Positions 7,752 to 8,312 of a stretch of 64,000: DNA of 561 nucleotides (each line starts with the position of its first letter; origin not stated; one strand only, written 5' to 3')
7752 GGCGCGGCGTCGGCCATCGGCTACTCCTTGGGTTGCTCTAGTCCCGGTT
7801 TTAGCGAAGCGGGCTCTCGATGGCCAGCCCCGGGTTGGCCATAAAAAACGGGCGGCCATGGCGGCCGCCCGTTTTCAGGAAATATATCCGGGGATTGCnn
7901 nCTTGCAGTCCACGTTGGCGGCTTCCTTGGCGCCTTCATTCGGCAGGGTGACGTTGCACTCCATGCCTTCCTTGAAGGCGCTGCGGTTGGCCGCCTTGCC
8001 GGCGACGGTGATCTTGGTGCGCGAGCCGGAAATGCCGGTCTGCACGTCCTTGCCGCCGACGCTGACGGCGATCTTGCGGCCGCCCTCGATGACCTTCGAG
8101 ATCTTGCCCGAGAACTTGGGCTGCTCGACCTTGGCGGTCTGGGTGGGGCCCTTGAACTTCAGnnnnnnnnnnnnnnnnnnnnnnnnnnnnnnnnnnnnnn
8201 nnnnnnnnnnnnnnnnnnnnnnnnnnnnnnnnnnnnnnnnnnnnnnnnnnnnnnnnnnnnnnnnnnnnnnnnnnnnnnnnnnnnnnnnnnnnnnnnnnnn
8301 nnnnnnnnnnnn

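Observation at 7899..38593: Five Bug/TctC binding proteins carry a conserved, apparently uncharacterised C-terminal two-Cys module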

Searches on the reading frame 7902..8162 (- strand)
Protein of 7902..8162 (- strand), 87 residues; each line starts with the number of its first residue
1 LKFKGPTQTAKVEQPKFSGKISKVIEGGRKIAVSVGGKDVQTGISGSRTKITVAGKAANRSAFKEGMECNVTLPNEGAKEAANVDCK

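Call 12: search_protein_families(library=pfam, proteins=[window:7902-8162:-], max_evalue=10)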
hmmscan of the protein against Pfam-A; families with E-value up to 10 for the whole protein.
seq(87 aa): 1 family
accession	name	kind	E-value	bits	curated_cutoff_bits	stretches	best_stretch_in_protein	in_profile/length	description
PF21683.3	GpP-like_1st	-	0.071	13.5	27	1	19-48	39-68/85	Mu phage baseplate assembly protein GpP-like, N-terminal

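Call 23: search_protein_representatives(alignment_id=A2)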
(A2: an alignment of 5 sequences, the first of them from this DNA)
Query: 5 sequences, 78 profile positions. Proteins with E-value up to 0.001 (for the whole library): 451; up to 1e-10: 168; up to 1e-30: 0. The best 150 are listed.
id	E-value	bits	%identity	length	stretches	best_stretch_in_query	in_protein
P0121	1.3e-27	111.9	-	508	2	4-77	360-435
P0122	3.9e-27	110.3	-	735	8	8-62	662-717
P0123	1.2e-23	99.1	-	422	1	1-78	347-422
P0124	1.7e-22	95.5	-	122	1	2-78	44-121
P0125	2.2e-22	95.1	-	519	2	10-78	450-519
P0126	1.0e-21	93.0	-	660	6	7-76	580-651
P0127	2.1e-21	92.0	-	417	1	2-78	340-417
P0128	8.2e-21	90.1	-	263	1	3-78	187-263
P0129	9.8e-21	89.8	-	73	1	8-78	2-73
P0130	2.6e-20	88.5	-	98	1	2-77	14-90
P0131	8.3e-20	86.9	-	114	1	4-78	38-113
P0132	8.7e-20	86.8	-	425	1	3-78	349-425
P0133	1.1e-19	86.5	-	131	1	5-78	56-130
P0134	1.3e-19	86.2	-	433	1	1-78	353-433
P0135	3.3e-19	85.0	-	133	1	2-77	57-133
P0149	3.3e-17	78.6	-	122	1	7-78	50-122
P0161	2.3e-16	75.9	-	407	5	11-76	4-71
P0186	7.2e-15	71.1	-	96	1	9-78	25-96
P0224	3.6e-13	65.6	-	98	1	8-78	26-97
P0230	4.9e-13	65.2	-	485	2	7-78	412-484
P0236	9.6e-13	64.2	-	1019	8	5-65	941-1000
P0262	1.0e-11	61.0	-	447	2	8-77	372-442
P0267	1.4e-11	60.6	-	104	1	9-71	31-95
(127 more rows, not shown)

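Call 27: search_protein_families(library=pfam, proteins=[P0122, P0126, P0236, P0121, P0125, P0230, P0262, P0161], max_evalue=0.1)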
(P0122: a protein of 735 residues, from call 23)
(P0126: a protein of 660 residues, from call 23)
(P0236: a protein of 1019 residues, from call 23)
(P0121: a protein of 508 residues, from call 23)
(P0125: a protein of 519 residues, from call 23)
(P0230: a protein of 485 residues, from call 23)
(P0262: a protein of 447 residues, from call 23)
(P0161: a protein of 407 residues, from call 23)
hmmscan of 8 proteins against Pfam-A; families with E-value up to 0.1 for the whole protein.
P0122 (735 aa): 4 families
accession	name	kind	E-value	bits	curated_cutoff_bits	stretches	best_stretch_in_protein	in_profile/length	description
PF11604.15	CusF_Ec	-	3.8e-12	46.3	27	0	30-83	2-53/72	Copper binding periplasmic protein CusF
PF00316.25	FBPase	-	0.045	13.8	34.8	0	173-224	81-130/191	Fructose-1-6-bisphosphatase, N-terminal domain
PF18152.6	DAHP_snth_FXD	-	0.052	13.8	27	0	488-513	26-51/67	DAHP synthase ferredoxin-like domain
PF17077.10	Msap1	-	0.083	12.4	27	0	319-393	133-210/366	Mitotic spindle associated protein SHE1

P0126 (660 aa): 7 families
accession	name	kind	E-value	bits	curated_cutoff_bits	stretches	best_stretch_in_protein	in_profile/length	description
PF18914.6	DUF5666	-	4.6e-13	49.7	27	1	32-97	1-59/60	Domain of unknown function (DUF5666)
PF11604.15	CusF_Ec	-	1.4e-08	34.9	27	0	258-277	2-21/72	Copper binding periplasmic protein CusF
PF20066.5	Glyoxalase_8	-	0.00038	21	23.7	0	545-582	59-94/143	Glyoxalase superfamily protein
PF21062.2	Reovirus_L2_4th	-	0.00039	20.7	27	0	496-550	35-87/110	Reovirus core-spike protein lambda-2 (L2), ferredoxin-like domain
PF17764.6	PriA_3primeBD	-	0.00077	19.7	22.7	0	466-497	19-49/96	3'DNA-binding domain (3'BD)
PF23459.1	S1_RRP5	-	0.039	14.9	27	0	259-316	6-57/72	RRP5 S1 domain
PF04828.22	GFA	-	0.049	14.1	24.3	0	452-506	43-99/115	Glutathione-dependent formaldehyde-activating enzyme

P0236 (1019 aa): 5 families
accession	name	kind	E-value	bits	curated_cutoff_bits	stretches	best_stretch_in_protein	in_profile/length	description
PF18914.6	DUF5666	-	1.3e-14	54.6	27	2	42-108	2-59/60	Domain of unknown function (DUF5666)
PF06459.17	RR_TM4-6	-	0.012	15.8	25.1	1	166-240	100-176/277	Ryanodine Receptor TM 4-6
PF00358.26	PTS_EIIA_1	-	0.032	14.4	27.2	0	516-553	40-77/127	phosphoenolpyruvate-dependent sugar phosphotransferase system, EIIA 1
PF08661.17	Rep_fac-A_3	-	0.067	14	23.5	0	432-477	20-64/105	Replication factor A protein 3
PF01690.22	PLRV_ORF5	-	0.091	11.9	27.4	0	843-874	5-35/524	Potato leaf roll virus readthrough protein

P0121 (508 aa): 0 families

P0125 (519 aa): 0 families

P0230 (485 aa): 2 families
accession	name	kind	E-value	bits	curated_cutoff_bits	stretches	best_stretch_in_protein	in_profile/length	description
PF03401.19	TctC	-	2.5e-15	57.2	27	1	49-288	6-244/274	Tripartite tricarboxylate transporter family receptor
PF04735.17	Baculo_helicase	-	0.035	12.1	25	1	354-402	751-799/1307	Baculovirus DNA helicase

P0262 (447 aa): 1 family
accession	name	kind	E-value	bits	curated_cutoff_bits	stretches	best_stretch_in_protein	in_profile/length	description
PF03401.19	TctC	-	0.067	13.1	27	0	269-332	199-263/274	Tripartite tricarboxylate transporter family receptor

P0161 (407 aa): 7 families
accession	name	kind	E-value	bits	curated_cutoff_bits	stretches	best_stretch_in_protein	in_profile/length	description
PF18914.6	DUF5666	-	2.4e-08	34.6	27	1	87-144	2-48/60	Domain of unknown function (DUF5666)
PF23260.1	TSP1_2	-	8e-06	26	27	0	295-310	40-56/66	SEMA5B-like, TSP-1 type 1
PF21062.2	Reovirus_L2_4th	-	1.4e-05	25.4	27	0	162-217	38-91/110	Reovirus core-spike protein lambda-2 (L2), ferredoxin-like domain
PF11604.15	CusF_Ec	-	0.00021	21.5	27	0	2-20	3-21/72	Copper binding periplasmic protein CusF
PF17764.6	PriA_3primeBD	-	0.00021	21.5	22.7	0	212-240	21-49/96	3'DNA-binding domain (3'BD)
PF01796.24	OB_ChsH2_C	-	0.013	15.9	27.1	0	211-223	52-64/65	ChsH2, C-terminal OB-fold domain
PF18359.7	Tudor_5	-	0.055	13.7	31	0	213-226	1-14/53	Histone methyltransferase Tudor domain 1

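Call 70: find_homologous_proteins(query=A6, max_evalue=0.001)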
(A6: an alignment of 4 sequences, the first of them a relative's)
Query A6 (4 sequences) (98 aa, profile of the alignment): 105 proteins with E <= 0.001 among 2814 candidates.
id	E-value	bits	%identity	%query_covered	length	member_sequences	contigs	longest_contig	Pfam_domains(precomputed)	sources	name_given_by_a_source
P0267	2.5e-39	151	35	97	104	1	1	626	-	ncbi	-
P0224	1.1e-36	143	100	100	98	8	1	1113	-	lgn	-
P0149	2.7e-36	142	37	64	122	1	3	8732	-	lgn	-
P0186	9.3e-33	130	49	61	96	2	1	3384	-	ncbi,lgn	-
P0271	3.9e-29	119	78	69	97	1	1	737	-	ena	-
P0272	3.5e-28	115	36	68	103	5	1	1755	-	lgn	-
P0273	2.4e-27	113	32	96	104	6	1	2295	-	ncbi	-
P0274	3.2e-27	112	30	98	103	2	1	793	-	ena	-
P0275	9.0e-27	111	34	97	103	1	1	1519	-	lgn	-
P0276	1.8e-26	110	32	70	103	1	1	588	-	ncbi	-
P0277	2.0e-26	110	30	96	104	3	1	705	-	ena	-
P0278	8.9e-26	108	68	96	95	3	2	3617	-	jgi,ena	-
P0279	2.0e-25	107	69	99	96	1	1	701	-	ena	-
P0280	5.7e-25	105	68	99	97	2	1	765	-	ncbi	-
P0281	6.8e-25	105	29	97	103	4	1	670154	-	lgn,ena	-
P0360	2.4e-7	49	31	97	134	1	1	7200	-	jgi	jgi:hypothetical protein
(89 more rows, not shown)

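Call 71: find_encoding_contigs(protein=P0281, flank=8000, max_places=3)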
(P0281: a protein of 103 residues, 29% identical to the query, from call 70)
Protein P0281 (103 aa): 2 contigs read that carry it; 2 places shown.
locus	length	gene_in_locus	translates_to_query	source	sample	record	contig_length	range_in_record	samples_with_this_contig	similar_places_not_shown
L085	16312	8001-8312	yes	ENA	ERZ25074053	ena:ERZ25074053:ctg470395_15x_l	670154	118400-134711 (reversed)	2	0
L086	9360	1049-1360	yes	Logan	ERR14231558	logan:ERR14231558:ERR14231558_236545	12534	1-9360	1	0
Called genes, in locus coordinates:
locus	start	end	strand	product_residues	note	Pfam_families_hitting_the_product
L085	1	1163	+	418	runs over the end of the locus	PF10098:DUF2336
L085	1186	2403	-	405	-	PF07690:MFS_1, PF12832:MFS_1_like, PF07690:MFS_1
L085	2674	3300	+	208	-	PF07883:Cupin_2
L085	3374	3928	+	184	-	PF07883:Cupin_2 (faint), PF02041:Auxin_BP, PF08007:JmjC_2 (faint)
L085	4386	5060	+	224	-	PF04909:Amidohydro_2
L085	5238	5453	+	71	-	-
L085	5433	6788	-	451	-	PF05598:DUF772, PF01609:DDE_Tnp_1, PF13751:DDE_Tnp_1_6 (weak)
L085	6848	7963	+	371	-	PF03401:TctC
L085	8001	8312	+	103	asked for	-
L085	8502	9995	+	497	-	PF01970:TctA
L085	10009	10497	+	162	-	PF07331:TctB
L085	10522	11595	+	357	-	PF02423:OCD_Mu_crystall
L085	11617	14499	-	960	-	PF02776:TPP_enzyme_N, PF02775:TPP_enzyme_C, PF02423:OCD_Mu_crystall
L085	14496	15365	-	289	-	PF02826:2-Hacid_dh_C, PF03446:NAD_binding_2, PF03807:F420_oxidored (faint), PF14833:NAD_binding_11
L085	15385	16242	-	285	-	PF03446:NAD_binding_2, PF14833:NAD_binding_11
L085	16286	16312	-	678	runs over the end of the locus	PF01970:TctA, PF07331:TctB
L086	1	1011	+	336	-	?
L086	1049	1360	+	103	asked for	-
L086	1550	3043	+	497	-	PF01970:TctA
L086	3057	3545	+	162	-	PF07331:TctB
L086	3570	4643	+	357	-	PF02423:OCD_Mu_crystall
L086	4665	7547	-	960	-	PF02776:TPP_enzyme_N, PF02775:TPP_enzyme_C, PF02423:OCD_Mu_crystall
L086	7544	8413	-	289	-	PF02826:2-Hacid_dh_C, PF03446:NAD_binding_2, PF03807:F420_oxidored (faint), PF14833:NAD_binding_11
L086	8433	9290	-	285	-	PF03446:NAD_binding_2, PF14833:NAD_binding_11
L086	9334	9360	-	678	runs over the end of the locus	PF01970:TctA, PF07331:TctB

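Call 72: find_encoding_contigs(protein=P0149, flank=8000, max_places=3)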
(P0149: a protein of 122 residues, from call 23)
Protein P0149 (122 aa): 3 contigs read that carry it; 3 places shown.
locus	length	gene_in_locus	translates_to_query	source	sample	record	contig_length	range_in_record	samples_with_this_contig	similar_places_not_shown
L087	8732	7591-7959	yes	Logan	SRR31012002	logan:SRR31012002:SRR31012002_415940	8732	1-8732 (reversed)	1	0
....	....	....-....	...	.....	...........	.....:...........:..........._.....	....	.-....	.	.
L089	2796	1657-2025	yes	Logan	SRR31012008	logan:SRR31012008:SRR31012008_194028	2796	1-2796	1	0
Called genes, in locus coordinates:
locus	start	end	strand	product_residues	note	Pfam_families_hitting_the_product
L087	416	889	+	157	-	PF27226:AF_1845 (weak)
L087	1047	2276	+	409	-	PF07690:MFS_1, PF12832:MFS_1_like (faint), PF07690:MFS_1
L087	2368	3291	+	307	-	PF09084:NMT1, PF13379:NMT1_2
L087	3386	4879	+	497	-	PF00120:Gln-synt_C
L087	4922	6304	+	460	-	PF00355:Rieske, PF00848:Ring_hydroxyl_A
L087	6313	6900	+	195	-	PF13577:SnoaL_4 (weak), PF00866:Ring_hydroxyl_B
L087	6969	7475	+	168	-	PF00903:Glyoxalase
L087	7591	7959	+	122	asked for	-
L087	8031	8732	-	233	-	?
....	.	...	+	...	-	?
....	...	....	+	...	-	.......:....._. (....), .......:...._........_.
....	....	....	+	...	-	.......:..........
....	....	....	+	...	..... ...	-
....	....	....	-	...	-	?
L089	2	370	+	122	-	?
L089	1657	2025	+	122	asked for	-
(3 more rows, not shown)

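Call 73: find_encoding_contigs(protein=P0278, flank=8000, max_places=3)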
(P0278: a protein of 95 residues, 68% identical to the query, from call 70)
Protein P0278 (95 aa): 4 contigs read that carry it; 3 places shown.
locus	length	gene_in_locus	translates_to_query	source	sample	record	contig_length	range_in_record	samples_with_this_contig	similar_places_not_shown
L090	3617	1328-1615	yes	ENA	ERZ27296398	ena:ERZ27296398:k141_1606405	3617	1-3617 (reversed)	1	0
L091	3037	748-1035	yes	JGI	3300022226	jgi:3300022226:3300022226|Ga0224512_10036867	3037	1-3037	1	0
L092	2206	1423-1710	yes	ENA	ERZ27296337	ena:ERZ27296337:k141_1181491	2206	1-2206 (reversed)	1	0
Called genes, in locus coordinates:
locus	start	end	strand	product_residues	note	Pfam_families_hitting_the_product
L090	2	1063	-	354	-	?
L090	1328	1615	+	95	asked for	-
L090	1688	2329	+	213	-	PF01810:LysE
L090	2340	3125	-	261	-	-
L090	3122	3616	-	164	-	?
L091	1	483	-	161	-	?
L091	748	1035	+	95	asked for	-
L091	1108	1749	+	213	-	PF01810:LysE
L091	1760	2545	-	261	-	-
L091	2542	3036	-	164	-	?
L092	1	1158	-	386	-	?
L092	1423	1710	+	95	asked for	-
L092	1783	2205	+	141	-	?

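Call 76: find_encoding_contigs(protein=P0273, flank=5000, max_places=4)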
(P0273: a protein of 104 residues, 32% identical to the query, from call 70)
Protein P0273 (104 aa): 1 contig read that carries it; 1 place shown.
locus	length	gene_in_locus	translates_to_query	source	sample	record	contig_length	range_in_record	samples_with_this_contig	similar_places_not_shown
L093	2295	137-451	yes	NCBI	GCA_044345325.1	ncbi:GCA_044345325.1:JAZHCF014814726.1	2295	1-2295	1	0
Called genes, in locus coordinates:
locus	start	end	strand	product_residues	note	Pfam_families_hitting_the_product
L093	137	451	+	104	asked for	-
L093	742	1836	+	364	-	PF08450:SGL (faint), PF01436:NHL (faint)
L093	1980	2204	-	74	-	-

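Call 77: find_encoding_contigs(protein=P0272, flank=5000, max_places=4)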
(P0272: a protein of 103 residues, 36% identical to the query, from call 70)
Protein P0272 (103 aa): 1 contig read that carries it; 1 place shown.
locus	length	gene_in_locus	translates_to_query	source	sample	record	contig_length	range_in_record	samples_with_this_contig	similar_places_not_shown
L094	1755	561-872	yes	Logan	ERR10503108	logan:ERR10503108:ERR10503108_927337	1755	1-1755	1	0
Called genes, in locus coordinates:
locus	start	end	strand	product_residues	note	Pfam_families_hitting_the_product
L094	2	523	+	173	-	?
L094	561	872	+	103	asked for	-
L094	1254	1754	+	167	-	?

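Call 78: find_encoding_contigs(protein=P0360, flank=5000, max_places=3)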
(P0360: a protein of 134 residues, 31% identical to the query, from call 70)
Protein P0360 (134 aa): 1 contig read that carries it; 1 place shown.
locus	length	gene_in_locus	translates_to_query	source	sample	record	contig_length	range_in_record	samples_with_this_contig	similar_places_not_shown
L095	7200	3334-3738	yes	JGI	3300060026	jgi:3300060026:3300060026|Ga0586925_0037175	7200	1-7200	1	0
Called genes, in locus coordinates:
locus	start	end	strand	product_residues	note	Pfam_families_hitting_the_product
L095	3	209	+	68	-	?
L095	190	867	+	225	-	-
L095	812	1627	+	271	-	PF12850:Metallophos_2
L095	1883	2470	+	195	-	PF07883:Cupin_2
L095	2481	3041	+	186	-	PF07883:Cupin_2 (faint)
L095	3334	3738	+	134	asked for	-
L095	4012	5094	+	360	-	PF02423:OCD_Mu_crystall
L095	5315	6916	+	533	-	PF20695:UbiD_N, PF01977:UbiD, PF20696:UbiD_C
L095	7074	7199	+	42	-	?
